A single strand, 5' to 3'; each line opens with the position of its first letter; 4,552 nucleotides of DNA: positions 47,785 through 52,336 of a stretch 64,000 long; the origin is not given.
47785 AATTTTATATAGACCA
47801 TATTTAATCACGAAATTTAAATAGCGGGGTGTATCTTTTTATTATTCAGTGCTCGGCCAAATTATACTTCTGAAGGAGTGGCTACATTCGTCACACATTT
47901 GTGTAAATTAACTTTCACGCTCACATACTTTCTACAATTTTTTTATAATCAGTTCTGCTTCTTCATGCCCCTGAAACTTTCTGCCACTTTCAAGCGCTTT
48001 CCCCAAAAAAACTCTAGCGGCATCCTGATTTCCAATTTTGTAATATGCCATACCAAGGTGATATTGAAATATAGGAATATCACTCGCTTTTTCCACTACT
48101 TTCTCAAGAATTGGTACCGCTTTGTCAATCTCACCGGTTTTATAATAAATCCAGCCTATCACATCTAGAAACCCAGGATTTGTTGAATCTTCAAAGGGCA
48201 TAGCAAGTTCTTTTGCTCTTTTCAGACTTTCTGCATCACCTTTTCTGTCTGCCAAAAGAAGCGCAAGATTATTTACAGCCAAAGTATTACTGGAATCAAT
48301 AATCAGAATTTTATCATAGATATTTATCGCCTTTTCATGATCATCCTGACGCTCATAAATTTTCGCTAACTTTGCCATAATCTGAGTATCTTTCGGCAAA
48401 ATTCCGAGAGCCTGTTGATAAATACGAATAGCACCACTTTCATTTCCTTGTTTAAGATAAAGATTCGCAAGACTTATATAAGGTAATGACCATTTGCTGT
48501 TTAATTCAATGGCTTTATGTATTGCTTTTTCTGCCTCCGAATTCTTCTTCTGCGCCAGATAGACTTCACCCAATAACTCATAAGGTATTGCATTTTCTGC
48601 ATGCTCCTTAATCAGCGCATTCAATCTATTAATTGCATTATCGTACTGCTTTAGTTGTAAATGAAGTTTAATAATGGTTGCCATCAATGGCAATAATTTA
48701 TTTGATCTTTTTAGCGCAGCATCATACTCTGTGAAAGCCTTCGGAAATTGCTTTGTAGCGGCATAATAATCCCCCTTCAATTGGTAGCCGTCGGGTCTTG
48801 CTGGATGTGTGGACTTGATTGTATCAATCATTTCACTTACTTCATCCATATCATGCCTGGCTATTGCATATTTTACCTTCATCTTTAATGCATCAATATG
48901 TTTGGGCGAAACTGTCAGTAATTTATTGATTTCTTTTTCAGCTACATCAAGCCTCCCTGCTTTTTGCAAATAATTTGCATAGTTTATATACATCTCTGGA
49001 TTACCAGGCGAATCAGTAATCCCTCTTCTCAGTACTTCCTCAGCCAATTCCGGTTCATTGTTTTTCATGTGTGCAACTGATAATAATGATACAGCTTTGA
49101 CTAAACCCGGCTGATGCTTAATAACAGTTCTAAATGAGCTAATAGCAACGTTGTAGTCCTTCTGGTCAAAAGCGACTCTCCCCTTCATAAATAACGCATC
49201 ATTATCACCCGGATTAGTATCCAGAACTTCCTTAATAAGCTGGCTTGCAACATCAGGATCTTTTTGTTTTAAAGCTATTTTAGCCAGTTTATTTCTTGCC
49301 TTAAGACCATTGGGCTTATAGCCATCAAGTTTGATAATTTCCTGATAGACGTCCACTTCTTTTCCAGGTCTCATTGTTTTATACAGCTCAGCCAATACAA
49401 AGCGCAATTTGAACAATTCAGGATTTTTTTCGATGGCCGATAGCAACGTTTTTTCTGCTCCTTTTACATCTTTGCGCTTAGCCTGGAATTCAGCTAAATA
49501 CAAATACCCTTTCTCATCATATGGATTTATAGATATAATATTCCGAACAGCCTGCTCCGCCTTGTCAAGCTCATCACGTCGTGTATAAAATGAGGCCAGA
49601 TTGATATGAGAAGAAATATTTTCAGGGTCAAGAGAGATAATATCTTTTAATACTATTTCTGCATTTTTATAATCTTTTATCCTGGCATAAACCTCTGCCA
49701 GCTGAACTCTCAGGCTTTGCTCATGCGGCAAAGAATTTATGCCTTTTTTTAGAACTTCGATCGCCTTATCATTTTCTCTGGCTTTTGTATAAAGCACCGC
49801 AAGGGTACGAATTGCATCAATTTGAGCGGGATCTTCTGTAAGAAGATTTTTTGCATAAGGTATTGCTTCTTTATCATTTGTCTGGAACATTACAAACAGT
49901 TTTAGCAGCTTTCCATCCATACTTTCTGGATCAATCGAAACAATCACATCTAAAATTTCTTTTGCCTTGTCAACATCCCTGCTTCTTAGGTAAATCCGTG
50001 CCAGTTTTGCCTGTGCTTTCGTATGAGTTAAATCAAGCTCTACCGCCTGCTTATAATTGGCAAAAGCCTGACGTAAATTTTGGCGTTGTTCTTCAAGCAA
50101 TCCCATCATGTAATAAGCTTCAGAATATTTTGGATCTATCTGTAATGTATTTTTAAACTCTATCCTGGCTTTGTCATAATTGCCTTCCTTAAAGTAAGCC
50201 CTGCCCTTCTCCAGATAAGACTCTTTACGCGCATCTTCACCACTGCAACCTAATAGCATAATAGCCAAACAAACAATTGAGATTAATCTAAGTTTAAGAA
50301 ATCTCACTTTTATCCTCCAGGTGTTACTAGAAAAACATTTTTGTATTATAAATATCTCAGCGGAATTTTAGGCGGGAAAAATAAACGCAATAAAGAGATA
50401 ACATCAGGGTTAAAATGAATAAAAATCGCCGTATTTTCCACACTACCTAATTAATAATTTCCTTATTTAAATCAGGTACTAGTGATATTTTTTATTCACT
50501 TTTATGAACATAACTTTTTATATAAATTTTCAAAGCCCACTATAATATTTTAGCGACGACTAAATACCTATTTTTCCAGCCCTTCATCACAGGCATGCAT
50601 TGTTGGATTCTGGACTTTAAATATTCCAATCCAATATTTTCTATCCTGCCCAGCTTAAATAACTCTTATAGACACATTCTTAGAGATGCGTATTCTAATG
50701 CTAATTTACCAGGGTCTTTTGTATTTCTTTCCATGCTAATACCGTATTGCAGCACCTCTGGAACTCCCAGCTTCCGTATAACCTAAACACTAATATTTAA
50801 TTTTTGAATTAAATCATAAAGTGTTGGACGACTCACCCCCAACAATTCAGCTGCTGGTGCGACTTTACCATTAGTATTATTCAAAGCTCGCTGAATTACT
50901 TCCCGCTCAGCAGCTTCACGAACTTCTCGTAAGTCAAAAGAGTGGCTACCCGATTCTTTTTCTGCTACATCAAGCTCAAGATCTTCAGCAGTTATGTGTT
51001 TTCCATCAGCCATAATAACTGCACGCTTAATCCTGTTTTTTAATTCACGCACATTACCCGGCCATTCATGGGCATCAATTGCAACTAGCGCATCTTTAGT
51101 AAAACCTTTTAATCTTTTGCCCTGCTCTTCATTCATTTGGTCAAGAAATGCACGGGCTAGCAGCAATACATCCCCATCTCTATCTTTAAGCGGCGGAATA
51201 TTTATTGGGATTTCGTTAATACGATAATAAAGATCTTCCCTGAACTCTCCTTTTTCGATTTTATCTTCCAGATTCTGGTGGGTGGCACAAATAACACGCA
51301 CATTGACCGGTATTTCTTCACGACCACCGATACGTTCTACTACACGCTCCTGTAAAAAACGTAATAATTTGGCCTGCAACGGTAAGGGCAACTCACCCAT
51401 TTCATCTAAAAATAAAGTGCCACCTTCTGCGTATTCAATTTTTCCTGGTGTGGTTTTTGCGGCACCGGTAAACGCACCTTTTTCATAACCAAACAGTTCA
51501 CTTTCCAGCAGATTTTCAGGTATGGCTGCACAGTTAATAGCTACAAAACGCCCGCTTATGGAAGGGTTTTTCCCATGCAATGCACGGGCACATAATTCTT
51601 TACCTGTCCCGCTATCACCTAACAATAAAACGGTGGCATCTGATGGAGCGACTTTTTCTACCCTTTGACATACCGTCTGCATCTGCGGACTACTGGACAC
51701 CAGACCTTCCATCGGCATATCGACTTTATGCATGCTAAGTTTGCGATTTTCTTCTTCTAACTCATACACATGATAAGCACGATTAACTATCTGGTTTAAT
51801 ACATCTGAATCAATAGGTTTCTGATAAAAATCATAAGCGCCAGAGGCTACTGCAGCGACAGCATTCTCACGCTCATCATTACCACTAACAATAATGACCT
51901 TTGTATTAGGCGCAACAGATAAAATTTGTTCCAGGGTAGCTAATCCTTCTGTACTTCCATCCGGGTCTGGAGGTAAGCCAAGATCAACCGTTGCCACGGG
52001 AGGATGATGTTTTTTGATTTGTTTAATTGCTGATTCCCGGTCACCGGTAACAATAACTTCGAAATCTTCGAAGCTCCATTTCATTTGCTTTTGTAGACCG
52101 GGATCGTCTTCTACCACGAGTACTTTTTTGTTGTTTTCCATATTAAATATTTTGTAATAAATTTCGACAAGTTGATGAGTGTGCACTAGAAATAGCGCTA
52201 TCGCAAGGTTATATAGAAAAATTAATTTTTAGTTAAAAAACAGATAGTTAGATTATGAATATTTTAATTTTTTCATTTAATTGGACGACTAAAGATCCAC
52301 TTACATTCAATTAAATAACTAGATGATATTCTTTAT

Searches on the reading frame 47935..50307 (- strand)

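Call 6: search_protein_families(library=pfam, proteins=[window:47935-50307:-], max_evalue=0.01)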
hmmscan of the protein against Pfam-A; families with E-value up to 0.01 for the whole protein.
window:47935-50307:- (791 aa): 49 families (the best 25 are shown)
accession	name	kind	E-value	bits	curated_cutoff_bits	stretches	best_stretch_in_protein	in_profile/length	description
PF14559.12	TPR_19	-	1.5e-68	227.5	25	10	76-128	5-57/68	Tetratricopeptide repeat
PF07719.23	TPR_2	-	1.6e-64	209.2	27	2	29-61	2-34/34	Tetratricopeptide repeat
PF13428.12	TPR_14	-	2.5e-60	195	23.5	3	610-650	4-44/44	Tetratricopeptide repeat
PF13181.12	TPR_8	-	6.1e-53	172.9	25.7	1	29-60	2-33/34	Tetratricopeptide repeat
PF13432.12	TPR_16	-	1.6e-50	169.5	32.7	5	340-397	2-59/65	Tetratricopeptide repeat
PF00515.34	TPR_1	-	1.8e-42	141.9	27.8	3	30-61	3-34/34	Tetratricopeptide repeat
PF13431.12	TPR_17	-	6.4e-37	123.2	24.4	1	221-252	3-34/34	Tetratricopeptide repeat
PF13424.12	TPR_12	-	1.1e-36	125.3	30.1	2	31-92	6-75/77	Tetratricopeptide repeat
PF13174.12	TPR_6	-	4e-33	112.2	26.3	0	370-400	1-31/33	Tetratricopeptide repeat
PF23914.1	TPR_CcmH_CycH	-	8.4e-33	113.9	42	5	567-668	44-148/158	Cytochrome c-type biogenesis protein H TPR domain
PF13176.12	TPR_7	-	4.1e-31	104.8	27.9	1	611-640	3-31/36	Tetratricopeptide repeat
PF12895.13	ANAPC3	-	7.9e-30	103.4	27.2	2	143-222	3-81/82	Anaphase-promoting complex, cyclosome, subunit 3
PF13414.12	TPR_11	-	1e-25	89.5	26.8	3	35-71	1-37/42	TPR repeat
PF13371.12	TPR_9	-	3.6e-25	88.2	35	0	649-686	3-40/73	Tetratricopeptide repeat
PF13374.12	TPR_10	-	4.1e-21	74.7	27.5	0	750-776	7-33/42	Tetratricopeptide repeat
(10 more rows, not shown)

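Call 25: search_protein_families(library=ncbifam, proteins=[window:47935-50307:-], max_evalue=0.00001)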
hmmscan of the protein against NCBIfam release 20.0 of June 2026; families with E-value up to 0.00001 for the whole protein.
window:47935-50307:- (791 aa): 37 families (the best 25 are shown)
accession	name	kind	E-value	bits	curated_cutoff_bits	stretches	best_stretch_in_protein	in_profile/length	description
TIGR02917.1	PEP_TPR_lipo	equivalog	1.7e-100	337.2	312.2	4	404-772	534-898/899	XrtA/PEP-CTERM system TPR-repeat protein PrsT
NF040959.1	MamA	equivalog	1.5e-58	197.6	200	3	144-288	52-196/204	magnetosome protein MamA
TIGR02521.1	type_IV_pilW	equivalog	8e-51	172.8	154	4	16-92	7-95/234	type IV pilus biogenesis/stability protein PilW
NF033758.1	gliding_GltE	equivalog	1.9e-34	119.4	225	3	580-773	93-284/411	adventurous gliding motility TPR repeat lipoprotein GltE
NF033920.0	C39_PA2778_fam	equivalog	1.3e-33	116.5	150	0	609-697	158-246/255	PA2778 family cysteine peptidase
NF008757.0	PRK11788.1-5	equivalog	2.7e-32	112.4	363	4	220-498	58-341/388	lipopolysaccharide assembly protein LapB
NF052415.1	T3SS_chap_SctY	equivalog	1.2e-29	102.9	70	0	539-633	9-103/106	type III secretion apparatus assembly chaperone SctY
TIGR02552.1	LcrH_SycD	equivalog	1.8e-29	102.2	104.8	1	37-130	27-120/136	SycD/LcrH family type III secretion system chaperone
TIGR03939.1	PGA_TPR_OMP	equivalog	1.9e-28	99.1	366.65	1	405-517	397-509/800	poly-beta-1,6 N-acetyl-D-glucosamine export porin PgaA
NF033762.1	social_mot_Tgl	equivalog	7.5e-28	97.5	225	2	622-767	81-226/252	social motility TPR repeat lipoprotein Tgl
TIGR02795.1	tol_pal_ybgF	equivalog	7.6e-27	94.3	90.1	1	29-129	3-109/119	tol-pal system protein YbgF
TIGR00540.1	TPR_hemY_coli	hypoth_equivalog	1.8e-25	89.5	142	0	531-633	287-385/385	heme biosynthesis-associated TPR protein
NF052400.1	M48_BAM_BepA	equivalog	3.6e-24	85.4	570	2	549-697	317-463/483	beta-barrel assembly-enhancing protease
NF008756.0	PRK11788.1-4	equivalog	1.5e-22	80.2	474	1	43-301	50-318/389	lipopolysaccharide assembly protein LapB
NF047371.1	FlcA_CTERM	equivalog_domain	1.8e-21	76.3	300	0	717-773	479-535/646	periplasmic flagellar collar protein FlcA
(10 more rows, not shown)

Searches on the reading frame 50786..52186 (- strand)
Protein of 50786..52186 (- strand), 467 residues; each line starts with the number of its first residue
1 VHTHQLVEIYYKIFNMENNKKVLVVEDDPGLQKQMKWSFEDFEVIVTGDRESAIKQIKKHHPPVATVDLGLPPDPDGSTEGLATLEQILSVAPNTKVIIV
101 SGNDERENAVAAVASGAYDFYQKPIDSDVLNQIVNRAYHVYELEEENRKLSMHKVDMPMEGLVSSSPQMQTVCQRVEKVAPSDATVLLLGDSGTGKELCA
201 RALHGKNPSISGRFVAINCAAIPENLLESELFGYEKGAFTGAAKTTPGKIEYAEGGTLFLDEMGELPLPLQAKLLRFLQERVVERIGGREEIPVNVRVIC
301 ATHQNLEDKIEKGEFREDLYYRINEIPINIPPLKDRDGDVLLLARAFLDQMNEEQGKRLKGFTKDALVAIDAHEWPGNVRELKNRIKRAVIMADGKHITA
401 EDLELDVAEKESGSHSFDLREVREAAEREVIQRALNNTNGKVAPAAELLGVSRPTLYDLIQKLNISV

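Call 25: search_protein_families(library=ncbifam, proteins=[window:50786-52186:-], max_evalue=0.00001)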
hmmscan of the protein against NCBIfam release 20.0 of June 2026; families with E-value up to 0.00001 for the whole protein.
window:50786-52186:- (467 aa): 43 families (the best 25 are shown)
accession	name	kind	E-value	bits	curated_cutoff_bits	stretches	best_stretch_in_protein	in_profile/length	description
TIGR02915.1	PEP_resp_reg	equivalog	1.8e-214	712.7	502.6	1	22-465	1-444/445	PEP-CTERM-box response regulator transcription factor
NF008469.0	PRK11361.1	equivalog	3e-116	388.9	714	1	16-465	1-456/461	acetoacetate metabolism transcriptional regulator AtoC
TIGR01818.1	ntrC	equivalog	3.2e-114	382.3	558.6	1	22-412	1-386/463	nitrogen regulation protein NR(I)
NF041552.1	TF_PrdR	equivalog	1.8e-106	356.8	795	1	140-462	251-575/577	sigma-54 dependent transcriptional regulator PrdR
TIGR01817.1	nifA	equivalog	7.6e-104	348.4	528.85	1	148-413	184-448/534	nif-specific transcriptional activator NifA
NF041946.1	LuxO_transreg_Vib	equivalog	1.2e-102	344.1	800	1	41-410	20-383/463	quorum-sensing sigma-54 dependent transcriptional regulator LuxO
NF051870.1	NAssimRespRegNtrX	equivalog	6.9e-102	341.6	600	1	21-463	3-450/452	nitrogen assimilation response regulator NtrX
NF049963.1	RespRegFlgRCampy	domain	4.7e-98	328.8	750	1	22-464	3-428/429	fla regulon two-component system response regulator FlgR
NF007689.0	PRK10365.1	equivalog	6.7e-98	328.3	760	1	21-457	7-436/441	sigma-54-dependent response regulator transcription factor ZraR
NF011695.0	PRK15115.1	equivalog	1.5e-95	320.5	763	1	18-463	5-436/445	two-component system response regulator GlrR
NF003451.0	PRK05022.1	equivalog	5.7e-95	319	476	1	140-466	165-511/512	nitric oxide reductase transcriptional regulator NorR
NF008176.1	PRK10923.1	equivalog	3.9e-93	312.6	620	1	21-412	5-390/469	nitrogen regulation protein NR(I)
NF038308.1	RNA_repair_RtcR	equivalog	1.2e-92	311.4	650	1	130-439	149-487/530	RNA repair transcriptional activator RtcR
NF050807.1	TransRegFlbDCaul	equivalog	7.2e-91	305.3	750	1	96-437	72-412/454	sigma-54-dependent transcriptional regulator FlbD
TIGR02329.1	propionate_PrpR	equivalog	1.2e-90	304.6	499.2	1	157-461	209-525/526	propionate catabolism operon regulatory protein PrpR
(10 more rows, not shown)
